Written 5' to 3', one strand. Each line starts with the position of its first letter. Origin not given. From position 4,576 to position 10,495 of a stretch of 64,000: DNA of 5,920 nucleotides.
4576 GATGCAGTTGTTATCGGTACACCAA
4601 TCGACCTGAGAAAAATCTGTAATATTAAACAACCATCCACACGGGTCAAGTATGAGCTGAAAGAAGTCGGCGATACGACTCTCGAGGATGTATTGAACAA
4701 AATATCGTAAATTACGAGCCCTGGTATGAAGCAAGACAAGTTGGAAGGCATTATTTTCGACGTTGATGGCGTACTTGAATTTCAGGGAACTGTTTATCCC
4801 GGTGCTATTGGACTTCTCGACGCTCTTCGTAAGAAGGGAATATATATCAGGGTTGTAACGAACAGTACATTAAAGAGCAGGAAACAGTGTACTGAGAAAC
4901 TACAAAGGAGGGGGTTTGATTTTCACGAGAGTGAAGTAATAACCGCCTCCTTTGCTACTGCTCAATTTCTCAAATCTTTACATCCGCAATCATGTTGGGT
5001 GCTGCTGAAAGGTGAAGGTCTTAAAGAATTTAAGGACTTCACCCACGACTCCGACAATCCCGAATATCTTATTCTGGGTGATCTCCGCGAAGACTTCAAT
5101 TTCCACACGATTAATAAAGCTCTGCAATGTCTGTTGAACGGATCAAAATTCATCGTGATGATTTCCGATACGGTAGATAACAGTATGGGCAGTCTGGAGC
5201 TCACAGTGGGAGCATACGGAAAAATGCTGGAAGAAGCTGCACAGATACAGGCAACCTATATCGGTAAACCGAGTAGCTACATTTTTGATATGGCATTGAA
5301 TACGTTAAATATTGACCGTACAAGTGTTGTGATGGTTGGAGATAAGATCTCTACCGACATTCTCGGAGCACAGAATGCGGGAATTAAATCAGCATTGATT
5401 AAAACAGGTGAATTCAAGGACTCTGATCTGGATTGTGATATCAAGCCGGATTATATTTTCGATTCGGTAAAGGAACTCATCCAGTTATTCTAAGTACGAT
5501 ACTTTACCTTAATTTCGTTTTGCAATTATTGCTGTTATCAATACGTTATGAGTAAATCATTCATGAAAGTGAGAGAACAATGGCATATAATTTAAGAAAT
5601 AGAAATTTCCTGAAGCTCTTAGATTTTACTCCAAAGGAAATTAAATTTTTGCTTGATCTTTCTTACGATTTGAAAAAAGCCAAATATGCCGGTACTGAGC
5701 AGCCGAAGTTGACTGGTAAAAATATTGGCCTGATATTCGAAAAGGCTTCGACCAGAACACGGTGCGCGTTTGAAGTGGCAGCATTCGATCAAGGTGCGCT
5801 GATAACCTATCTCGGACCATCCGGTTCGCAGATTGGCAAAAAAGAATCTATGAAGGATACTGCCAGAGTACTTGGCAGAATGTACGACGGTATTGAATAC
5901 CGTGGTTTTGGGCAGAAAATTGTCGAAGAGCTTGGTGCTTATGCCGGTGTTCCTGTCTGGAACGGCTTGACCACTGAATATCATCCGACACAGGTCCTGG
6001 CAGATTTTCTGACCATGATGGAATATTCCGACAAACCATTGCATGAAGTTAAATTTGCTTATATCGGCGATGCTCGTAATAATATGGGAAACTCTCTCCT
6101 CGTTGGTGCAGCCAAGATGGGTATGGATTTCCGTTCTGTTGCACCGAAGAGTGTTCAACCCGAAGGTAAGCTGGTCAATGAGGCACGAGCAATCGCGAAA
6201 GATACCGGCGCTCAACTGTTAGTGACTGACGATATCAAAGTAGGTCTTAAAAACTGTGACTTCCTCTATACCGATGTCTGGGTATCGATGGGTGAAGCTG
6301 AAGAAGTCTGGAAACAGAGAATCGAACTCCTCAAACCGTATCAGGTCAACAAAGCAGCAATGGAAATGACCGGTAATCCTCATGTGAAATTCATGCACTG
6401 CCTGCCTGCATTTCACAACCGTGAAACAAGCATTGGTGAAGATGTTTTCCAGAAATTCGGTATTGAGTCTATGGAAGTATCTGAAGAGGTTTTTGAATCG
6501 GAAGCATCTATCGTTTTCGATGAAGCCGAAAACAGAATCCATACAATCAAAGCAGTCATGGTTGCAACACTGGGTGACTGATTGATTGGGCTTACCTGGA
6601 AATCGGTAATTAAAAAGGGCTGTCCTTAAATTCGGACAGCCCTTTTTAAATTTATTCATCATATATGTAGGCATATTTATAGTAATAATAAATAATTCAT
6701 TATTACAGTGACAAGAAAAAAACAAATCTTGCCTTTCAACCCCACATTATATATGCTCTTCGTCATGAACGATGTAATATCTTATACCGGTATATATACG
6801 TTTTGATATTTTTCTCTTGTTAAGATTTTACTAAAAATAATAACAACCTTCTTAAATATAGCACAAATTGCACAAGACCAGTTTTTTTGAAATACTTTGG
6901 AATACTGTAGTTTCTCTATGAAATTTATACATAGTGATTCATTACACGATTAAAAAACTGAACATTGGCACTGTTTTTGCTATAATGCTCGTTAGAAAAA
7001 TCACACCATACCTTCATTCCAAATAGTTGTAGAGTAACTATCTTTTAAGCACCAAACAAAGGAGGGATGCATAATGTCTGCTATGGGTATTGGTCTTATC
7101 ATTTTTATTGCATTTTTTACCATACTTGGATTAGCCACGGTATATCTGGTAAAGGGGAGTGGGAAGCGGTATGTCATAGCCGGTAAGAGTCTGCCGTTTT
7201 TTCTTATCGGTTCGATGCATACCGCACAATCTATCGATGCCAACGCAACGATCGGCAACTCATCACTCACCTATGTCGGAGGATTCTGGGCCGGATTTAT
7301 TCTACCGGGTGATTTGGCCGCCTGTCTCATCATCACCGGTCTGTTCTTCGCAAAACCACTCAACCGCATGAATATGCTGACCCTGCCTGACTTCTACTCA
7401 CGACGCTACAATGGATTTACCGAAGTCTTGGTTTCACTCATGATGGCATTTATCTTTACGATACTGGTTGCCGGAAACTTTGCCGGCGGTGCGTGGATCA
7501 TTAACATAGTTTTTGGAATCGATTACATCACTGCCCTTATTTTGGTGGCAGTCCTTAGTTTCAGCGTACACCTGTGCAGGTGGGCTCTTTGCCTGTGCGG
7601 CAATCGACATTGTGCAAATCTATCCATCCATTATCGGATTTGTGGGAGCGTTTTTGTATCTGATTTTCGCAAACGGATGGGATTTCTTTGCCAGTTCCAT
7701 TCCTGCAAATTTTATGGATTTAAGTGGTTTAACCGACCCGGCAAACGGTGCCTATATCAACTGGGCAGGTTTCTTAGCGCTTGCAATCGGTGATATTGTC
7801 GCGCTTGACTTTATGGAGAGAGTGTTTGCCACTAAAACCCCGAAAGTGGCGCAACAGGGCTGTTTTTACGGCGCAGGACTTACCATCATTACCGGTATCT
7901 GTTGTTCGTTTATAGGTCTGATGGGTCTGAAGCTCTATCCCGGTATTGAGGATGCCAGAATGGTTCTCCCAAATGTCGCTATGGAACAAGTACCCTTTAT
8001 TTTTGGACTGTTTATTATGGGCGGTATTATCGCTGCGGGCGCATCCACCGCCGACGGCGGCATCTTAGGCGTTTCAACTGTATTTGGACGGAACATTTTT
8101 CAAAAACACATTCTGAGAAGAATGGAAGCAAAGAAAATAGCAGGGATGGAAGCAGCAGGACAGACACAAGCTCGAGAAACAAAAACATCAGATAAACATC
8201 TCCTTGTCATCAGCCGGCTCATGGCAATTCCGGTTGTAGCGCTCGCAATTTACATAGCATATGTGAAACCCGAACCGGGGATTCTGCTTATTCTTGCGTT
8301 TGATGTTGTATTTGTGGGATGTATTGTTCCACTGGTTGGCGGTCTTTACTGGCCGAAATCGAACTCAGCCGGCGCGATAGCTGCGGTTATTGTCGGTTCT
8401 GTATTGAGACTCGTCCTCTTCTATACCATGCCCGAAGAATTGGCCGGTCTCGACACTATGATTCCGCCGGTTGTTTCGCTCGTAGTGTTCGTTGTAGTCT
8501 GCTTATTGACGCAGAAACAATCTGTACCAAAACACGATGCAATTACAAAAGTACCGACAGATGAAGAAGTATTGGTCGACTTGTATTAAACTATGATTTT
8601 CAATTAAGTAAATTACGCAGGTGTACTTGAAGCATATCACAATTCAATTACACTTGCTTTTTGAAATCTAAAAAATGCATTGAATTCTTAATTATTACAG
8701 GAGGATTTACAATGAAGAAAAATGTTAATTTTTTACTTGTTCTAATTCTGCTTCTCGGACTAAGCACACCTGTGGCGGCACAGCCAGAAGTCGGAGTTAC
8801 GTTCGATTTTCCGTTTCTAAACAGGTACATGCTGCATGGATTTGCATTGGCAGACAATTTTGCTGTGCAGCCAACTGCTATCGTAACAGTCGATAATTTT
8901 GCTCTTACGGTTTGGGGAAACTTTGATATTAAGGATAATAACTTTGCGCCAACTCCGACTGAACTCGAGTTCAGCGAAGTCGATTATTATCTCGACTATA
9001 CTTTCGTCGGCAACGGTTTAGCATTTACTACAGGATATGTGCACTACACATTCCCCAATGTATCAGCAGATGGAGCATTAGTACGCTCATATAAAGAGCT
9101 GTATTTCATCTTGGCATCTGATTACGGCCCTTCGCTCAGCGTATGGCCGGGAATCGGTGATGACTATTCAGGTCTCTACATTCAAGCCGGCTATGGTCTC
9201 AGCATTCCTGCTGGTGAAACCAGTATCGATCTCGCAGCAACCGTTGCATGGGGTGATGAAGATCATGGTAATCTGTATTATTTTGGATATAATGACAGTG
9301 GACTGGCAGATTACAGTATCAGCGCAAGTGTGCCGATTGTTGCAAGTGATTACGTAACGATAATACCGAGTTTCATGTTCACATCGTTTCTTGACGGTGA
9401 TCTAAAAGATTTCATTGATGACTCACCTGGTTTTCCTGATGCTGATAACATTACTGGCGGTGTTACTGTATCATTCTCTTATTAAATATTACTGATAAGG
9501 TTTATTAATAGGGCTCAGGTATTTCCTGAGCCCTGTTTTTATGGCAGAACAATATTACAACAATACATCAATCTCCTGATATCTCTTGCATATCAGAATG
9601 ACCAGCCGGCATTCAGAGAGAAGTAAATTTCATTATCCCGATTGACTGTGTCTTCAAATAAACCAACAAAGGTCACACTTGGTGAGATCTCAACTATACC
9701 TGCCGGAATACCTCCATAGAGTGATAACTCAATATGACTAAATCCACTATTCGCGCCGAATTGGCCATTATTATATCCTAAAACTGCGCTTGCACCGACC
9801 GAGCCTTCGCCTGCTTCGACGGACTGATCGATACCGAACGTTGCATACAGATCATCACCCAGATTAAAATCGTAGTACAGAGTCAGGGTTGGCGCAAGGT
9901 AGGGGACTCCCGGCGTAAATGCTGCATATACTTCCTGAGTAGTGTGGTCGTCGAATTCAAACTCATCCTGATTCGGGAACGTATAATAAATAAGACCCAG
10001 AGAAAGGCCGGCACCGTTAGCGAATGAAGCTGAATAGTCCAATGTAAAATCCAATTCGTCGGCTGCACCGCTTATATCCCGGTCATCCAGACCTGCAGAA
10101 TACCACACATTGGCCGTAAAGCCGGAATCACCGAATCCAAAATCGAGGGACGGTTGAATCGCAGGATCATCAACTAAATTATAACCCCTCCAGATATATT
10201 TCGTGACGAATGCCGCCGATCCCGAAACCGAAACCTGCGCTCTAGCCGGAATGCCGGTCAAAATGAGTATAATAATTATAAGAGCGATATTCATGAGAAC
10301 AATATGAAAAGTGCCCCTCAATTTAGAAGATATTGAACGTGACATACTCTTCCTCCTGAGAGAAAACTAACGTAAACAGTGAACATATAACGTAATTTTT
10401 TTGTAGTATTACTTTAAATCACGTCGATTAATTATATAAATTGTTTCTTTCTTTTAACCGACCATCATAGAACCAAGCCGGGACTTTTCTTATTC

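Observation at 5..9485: Candidate 'amidino shuttle': amidinotransferase coupled to the arginine synthetase (ArcE-OTC-carbamate kinase) pathway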

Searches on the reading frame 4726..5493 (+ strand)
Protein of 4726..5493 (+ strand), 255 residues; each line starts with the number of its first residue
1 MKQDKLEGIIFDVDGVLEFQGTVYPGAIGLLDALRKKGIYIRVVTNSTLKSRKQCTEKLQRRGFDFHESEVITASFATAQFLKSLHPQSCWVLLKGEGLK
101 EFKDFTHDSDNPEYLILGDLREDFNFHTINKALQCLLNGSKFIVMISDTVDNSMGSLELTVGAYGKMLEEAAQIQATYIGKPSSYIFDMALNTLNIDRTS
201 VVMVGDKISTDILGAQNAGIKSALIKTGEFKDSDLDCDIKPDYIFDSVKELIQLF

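Call 3: search_protein_families(library=pfam, proteins=[window:4726-5493:+])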
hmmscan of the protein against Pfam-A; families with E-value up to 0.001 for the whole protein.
window:4726-5493:+ (255 aa): 4 families
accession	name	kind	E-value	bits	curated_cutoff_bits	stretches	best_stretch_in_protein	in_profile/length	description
PF13242.12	Hydrolase_like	-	3.6e-23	81.7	22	1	179-251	2-75/75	HAD-hyrolase-like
PF13344.12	Hydrolase_6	-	4.6e-21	75.2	27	1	9-101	1-93/101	Haloacid dehalogenase-like hydrolase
PF00702.32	Hydrolase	-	6e-15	56.6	26.4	1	111-219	86-191/191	haloacid dehalogenase-like hydrolase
PF13419.12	HAD_2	-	6.9e-12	46.3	23.8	1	166-224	120-177/178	Haloacid dehalogenase-like hydrolase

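Call 4: search_protein_families(library=ncbifam, proteins=[window:4726-5493:+])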
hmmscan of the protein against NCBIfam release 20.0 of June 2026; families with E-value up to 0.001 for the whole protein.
window:4726-5493:+ (255 aa): 31 families (the best 25 are shown)
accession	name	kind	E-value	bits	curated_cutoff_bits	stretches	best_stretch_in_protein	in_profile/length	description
TIGR01458.1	HAD-SF-IIA-hyp3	hypoth_equivalog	5.8e-45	153.6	175.95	1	7-253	2-252/257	TIGR01458 family HAD-type hydrolase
TIGR01460.1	HAD-SF-IIA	subfamily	5.9e-39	134.3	100.15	1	9-228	1-246/246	HAD-IIA family hydrolase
NF007762.0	PRK10444.1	equivalog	1.8e-35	122.7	368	1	7-251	4-247/250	HAD-IIA family hydrolase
TIGR01457.1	HAD-SF-IIA-hyp2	hypoth_equivalog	5e-31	108.1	247.65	1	7-250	2-248/249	TIGR01457 family HAD-type hydrolase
TIGR01452.1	PGP_euk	subfamily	6.1e-29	101.3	201.95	2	5-101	1-98/279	phosphoglycolate/pyridoxal phosphate family phosphatase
NF053752.1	TK1734_fam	exception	7.5e-27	94.2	475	1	8-253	2-257/260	2-phosphoglycolate phosphatase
TIGR02253.1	CTE7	subfamily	4e-20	72.5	169.75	1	179-252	148-221/221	TIGR02253 family HAD-type hydrolase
TIGR01459.1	HAD-SF-IIA-hyp4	hypoth_equivalog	1.7e-17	63.7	103.75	2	147-226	162-241/242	TIGR01459 family HAD-type hydrolase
TIGR02254.1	YjjG_YfnB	equivalog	1e-15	57.8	159.9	1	179-255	150-223/223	YjjG family noncanonical pyrimidine nucleotidase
NF053830.1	RUBPPhHalo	equivalog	7.4e-15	55.2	330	1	180-254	158-233/234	ribulose-1,5-bisphosphate 5-phosphatase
TIGR01662.1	HAD-SF-IIIA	subfamily_domain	7.8e-13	48.7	44.6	1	171-226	87-139/141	HAD-IIIA family hydrolase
NF006976.0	PRK09449.1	equivalog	1.1e-12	47.9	183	1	179-254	148-221/225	pyrimidine 5'-nucleotidase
TIGR01668.1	YqeG_hyp_ppase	hypoth_equivalog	5.7e-12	45.5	89.1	1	152-228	67-138/170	YqeG family HAD IIIA-type phosphatase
NF009804.0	PRK13288.1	equivalog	7e-11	42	218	1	125-254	83-209/215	pyrophosphatase PpaX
TIGR01456.1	CECR5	hypoth_equivalog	7.6e-11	41.4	139.25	1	172-251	224-316/321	TIGR01456 family HAD-type hydrolase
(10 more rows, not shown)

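Call 88: search_protein_families(library=ncbifam, max_evalue=1e-10, proteins=[window:4726-5493:+])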
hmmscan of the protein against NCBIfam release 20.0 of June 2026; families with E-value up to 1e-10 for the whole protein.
window:4726-5493:+ (255 aa): 15 families
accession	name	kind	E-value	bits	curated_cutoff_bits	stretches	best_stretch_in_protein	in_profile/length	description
TIGR01458.1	HAD-SF-IIA-hyp3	hypoth_equivalog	5.8e-45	153.6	175.95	1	7-253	2-252/257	TIGR01458 family HAD-type hydrolase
TIGR01460.1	HAD-SF-IIA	subfamily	5.9e-39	134.3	100.15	1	9-228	1-246/246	HAD-IIA family hydrolase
NF007762.0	PRK10444.1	equivalog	1.8e-35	122.7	368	1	7-251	4-247/250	HAD-IIA family hydrolase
TIGR01457.1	HAD-SF-IIA-hyp2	hypoth_equivalog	5e-31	108.1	247.65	1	7-250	2-248/249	TIGR01457 family HAD-type hydrolase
TIGR01452.1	PGP_euk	subfamily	6.1e-29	101.3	201.95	2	5-101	1-98/279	phosphoglycolate/pyridoxal phosphate family phosphatase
NF053752.1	TK1734_fam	exception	7.5e-27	94.2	475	1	8-253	2-257/260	2-phosphoglycolate phosphatase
TIGR02253.1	CTE7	subfamily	4e-20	72.5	169.75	1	179-252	148-221/221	TIGR02253 family HAD-type hydrolase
TIGR01459.1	HAD-SF-IIA-hyp4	hypoth_equivalog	1.7e-17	63.7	103.75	1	147-226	162-241/242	TIGR01459 family HAD-type hydrolase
TIGR02254.1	YjjG_YfnB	equivalog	1e-15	57.8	159.9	1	179-255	150-223/223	YjjG family noncanonical pyrimidine nucleotidase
NF053830.1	RUBPPhHalo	equivalog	7.4e-15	55.2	330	1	180-254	158-233/234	ribulose-1,5-bisphosphate 5-phosphatase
TIGR01662.1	HAD-SF-IIIA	subfamily_domain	7.8e-13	48.7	44.6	0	171-226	87-139/141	HAD-IIIA family hydrolase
NF006976.0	PRK09449.1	equivalog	1.1e-12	47.9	183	1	179-254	148-221/225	pyrimidine 5'-nucleotidase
TIGR01668.1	YqeG_hyp_ppase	hypoth_equivalog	5.7e-12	45.5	89.1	0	152-228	67-138/170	YqeG family HAD IIIA-type phosphatase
NF009804.0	PRK13288.1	equivalog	7e-11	42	218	0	125-254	83-209/215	pyrophosphatase PpaX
TIGR01456.1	CECR5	hypoth_equivalog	7.6e-11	41.4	139.25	0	172-251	224-316/321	TIGR01456 family HAD-type hydrolase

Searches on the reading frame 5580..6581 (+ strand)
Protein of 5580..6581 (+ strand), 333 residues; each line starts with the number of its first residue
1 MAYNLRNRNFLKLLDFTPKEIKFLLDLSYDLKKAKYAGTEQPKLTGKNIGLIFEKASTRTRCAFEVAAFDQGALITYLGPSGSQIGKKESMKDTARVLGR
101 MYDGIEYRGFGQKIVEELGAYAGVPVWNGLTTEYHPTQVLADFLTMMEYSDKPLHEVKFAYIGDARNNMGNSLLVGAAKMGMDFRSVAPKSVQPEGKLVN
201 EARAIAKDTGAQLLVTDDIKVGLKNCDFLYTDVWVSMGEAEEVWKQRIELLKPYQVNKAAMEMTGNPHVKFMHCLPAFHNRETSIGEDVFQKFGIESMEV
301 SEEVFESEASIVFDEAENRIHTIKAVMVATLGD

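Call 3: search_protein_families(library=pfam, proteins=[window:5580-6581:+])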
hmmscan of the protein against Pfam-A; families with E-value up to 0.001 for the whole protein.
window:5580-6581:+ (333 aa): 2 families
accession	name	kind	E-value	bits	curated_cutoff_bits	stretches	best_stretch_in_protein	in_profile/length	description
PF00185.30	OTCace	-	4e-54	183.3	29.4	1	156-329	2-156/157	Aspartate/ornithine carbamoyltransferase, Asp/Orn binding domain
PF02729.26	OTCace_N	-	1.6e-44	152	29.9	1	8-148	1-148/148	Aspartate/ornithine carbamoyltransferase, carbamoyl-P binding domain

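Call 4: search_protein_families(library=ncbifam, proteins=[window:5580-6581:+])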
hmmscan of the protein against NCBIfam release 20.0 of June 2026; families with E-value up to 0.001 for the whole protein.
window:5580-6581:+ (333 aa): 17 families
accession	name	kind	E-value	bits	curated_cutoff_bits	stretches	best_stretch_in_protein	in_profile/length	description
NF003286.0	PRK04284.1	subfamily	1.4e-173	576.6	515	1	3-333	2-332/332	ornithine carbamoyltransferase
NF002470.0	PRK01713.1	equivalog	1e-156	521.5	545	1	1-331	1-333/334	ornithine carbamoyltransferase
NF009213.0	PRK12562.1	subfamily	9.6e-148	492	559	1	5-332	4-333/334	ornithine carbamoyltransferase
TIGR00658.1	orni_carb_tr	equivalog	1.7e-125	418.2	280.85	1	8-331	1-303/304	ornithine carbamoyltransferase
NF001986.0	PRK00779.1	subfamily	1.8e-92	309.8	306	2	6-284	4-274/307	ornithine carbamoyltransferase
TIGR04384.1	putr_carbamoyl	exception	1.3e-83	280.8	500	1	10-329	2-305/330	putrescine carbamoyltransferase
NF011380.0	PRK14805.1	equivalog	1.1e-71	241.4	421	1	8-332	2-301/302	ornithine carbamoyltransferase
NF011379.0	PRK14804.1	equivalog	1.3e-35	123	373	1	13-330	12-308/311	ornithine carbamoyltransferase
NF003384.0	PRK04523.1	equivalog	3.6e-32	111.7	288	1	8-329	4-331/336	N-acetylornithine carbamoyltransferase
NF002032.1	PRK00856.1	equivalog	1.1e-30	106.9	263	1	8-291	1-272/297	aspartate carbamoyltransferase catalytic subunit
TIGR00670.1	asp_carb_tr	equivalog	1.1e-28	100.2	236.95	1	9-290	2-277/304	aspartate carbamoyltransferase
NF006046.0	PRK08192.1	equivalog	1.7e-17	63.7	512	1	39-277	38-277/339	aspartate carbamoyltransferase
NF008853.0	PRK11891.1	equivalog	1.7e-15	56.6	560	1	44-277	125-358/430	aspartate carbamoyltransferase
NF005538.0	PRK07200.1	equivalog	1.2e-13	50.8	453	1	4-328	18-373/396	knotted carbamoyltransferase YgeW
TIGR03316.1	ygeW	equivalog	9.6e-12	44.5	500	1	6-327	17-369/391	knotted carbamoyltransferase YgeW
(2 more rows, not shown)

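Call 59: search_solved_structures(query=window:5580-6581:+, max_evalue=1e-60)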
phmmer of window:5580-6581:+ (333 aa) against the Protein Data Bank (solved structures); distinct sequences matched with E-value up to 1e-60: 13.
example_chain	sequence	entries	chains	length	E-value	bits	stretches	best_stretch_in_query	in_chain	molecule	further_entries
3upd_A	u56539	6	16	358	3.9e-168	561.8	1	1-332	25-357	Ornithine carbamoyltransferase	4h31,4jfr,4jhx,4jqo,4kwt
9y83_A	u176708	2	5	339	5.9e-144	482.4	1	3-331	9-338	Ornithine carbamoyltransferase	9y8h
1akm_A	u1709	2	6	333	8.6e-140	468.7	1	7-332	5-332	ORNITHINE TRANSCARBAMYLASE | ORNITHINE TRANSCARBAMOYLASE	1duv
2otc_A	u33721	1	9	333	1.6e-139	467.7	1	7-332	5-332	ORNITHINE CARBAMOYLTRANSFERASE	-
1dxh_A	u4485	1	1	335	3.2e-139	466.8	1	2-333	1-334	ORNITHINE CARBAMOYLTRANSFERASE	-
1ort_A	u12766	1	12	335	3.1e-138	463.6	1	2-333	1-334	ORNITHINE TRANSCARBAMOYLASE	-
7tmd_A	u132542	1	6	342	2.5e-136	457.3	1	7-332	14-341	Ornithine carbamoyltransferase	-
7xjt_A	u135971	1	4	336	1.3e-135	454.9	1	1-332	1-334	Ornithine carbamoyltransferases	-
6ovw_A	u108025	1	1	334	1.8e-135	454.5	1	8-332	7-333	Ornithine carbamoyltransferase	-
2w37_A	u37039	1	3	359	6.6e-103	347.5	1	6-333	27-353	ORNITHINE CARBAMOYLTRANSFERASE, CATABOLIC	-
4amu_A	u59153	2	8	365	4.8e-93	315.1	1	2-332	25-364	ORNITHINE CARBAMOYLTRANSFERASE, CATABOLIC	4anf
1vlv_A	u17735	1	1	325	9.5e-88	297.7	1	1-331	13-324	Ornithine carbamoyltransferase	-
3gd5_A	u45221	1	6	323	4.9e-61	209.9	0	9-332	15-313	Ornithine carbamoyltransferase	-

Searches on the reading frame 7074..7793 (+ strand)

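Call 3: search_protein_families(library=pfam, proteins=[window:7074-7793:+])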
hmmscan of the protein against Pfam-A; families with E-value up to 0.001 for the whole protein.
window:7074-7793:+ (239 aa): 1 family
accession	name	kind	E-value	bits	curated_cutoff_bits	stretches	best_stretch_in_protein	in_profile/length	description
PF00474.23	SSF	-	2.3e-14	53.5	22.8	1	33-161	1-130/406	Sodium:solute symporter family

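Call 4: search_protein_families(library=ncbifam, proteins=[window:7074-7793:+])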
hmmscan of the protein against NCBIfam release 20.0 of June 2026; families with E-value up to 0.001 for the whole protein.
window:7074-7793:+ (239 aa): 5 families
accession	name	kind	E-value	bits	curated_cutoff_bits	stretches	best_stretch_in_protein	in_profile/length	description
TIGR00813.1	sss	superfamily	1.9e-12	47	184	1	33-161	1-129/411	sodium/solute symporter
TIGR02121.1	Na_Pro_sym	equivalog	7.6e-07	28.2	515.5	1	6-161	5-166/488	sodium/proline symporter PutP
TIGR02119.1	panF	equivalog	2.8e-06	26.6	328.05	1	8-160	7-166/471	sodium/pantothenate symporter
NF007790.0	PRK10484.1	equivalog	3.2e-06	26.3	401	1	7-156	5-158/527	solute:sodium symporter family transporter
TIGR03648.1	Na_symport_lg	subfamily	0.00012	20.7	320.75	1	9-161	4-155/547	VC_2705 family sodium/solute symporter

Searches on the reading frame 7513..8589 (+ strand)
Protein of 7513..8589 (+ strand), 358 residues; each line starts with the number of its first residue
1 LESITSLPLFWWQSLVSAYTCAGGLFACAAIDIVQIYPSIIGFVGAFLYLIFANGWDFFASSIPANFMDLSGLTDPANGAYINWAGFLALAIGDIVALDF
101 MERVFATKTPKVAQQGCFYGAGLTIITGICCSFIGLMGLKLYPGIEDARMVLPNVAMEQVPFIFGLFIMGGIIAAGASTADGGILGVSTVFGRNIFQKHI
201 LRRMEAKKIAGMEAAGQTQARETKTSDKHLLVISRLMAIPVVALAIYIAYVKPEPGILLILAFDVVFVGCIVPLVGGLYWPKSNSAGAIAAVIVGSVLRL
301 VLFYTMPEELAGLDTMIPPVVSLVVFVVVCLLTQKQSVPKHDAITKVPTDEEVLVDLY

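Call 3: search_protein_families(library=pfam, proteins=[window:7513-8589:+])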
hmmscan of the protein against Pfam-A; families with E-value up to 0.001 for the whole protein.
window:7513-8589:+ (358 aa): 1 family
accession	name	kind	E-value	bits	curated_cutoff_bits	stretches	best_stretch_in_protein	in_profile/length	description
PF00474.23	SSF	-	7.5e-09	35.4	22.8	1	221-295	330-406/406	Sodium:solute symporter family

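Call 4: search_protein_families(library=ncbifam, proteins=[window:7513-8589:+])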
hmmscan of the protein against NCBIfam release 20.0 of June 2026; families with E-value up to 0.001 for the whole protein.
window:7513-8589:+ (358 aa): 4 families
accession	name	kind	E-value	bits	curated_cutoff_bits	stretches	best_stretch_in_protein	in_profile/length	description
TIGR02119.1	panF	equivalog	2.1e-17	63.3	328.05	1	9-335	161-470/471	sodium/pantothenate symporter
TIGR00813.1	sss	superfamily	3.7e-14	52.6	184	2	9-213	123-349/411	sodium/solute symporter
TIGR02121.1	Na_Pro_sym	equivalog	4.7e-11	42.1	515.5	1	15-346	166-482/488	sodium/proline symporter PutP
TIGR03648.1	Na_symport_lg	subfamily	5.4e-11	41.6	320.75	1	223-305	400-483/547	VC_2705 family sodium/solute symporter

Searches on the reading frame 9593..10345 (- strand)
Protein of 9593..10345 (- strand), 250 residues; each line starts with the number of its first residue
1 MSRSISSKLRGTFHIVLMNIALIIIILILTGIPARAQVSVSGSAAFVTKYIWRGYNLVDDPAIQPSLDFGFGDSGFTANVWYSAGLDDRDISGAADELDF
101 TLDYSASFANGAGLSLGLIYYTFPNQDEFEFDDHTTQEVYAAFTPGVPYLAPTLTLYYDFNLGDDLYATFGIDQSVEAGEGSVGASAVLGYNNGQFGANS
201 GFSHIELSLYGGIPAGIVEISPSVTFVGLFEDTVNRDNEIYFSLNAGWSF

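Call 3: search_protein_families(library=pfam, proteins=[window:9593-10345:-])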
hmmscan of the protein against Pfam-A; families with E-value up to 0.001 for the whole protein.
window:9593-10345:- (250 aa): 0 families

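Call 4: search_protein_families(library=ncbifam, proteins=[window:9593-10345:-])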
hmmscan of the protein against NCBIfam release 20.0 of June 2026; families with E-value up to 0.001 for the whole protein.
window:9593-10345:- (250 aa): 1 family
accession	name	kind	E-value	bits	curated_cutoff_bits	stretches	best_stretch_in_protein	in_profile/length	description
TIGR02001.1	gcw_chp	subfamily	4.7e-10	39.4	47.15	1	36-198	29-187/244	TorF family putative porin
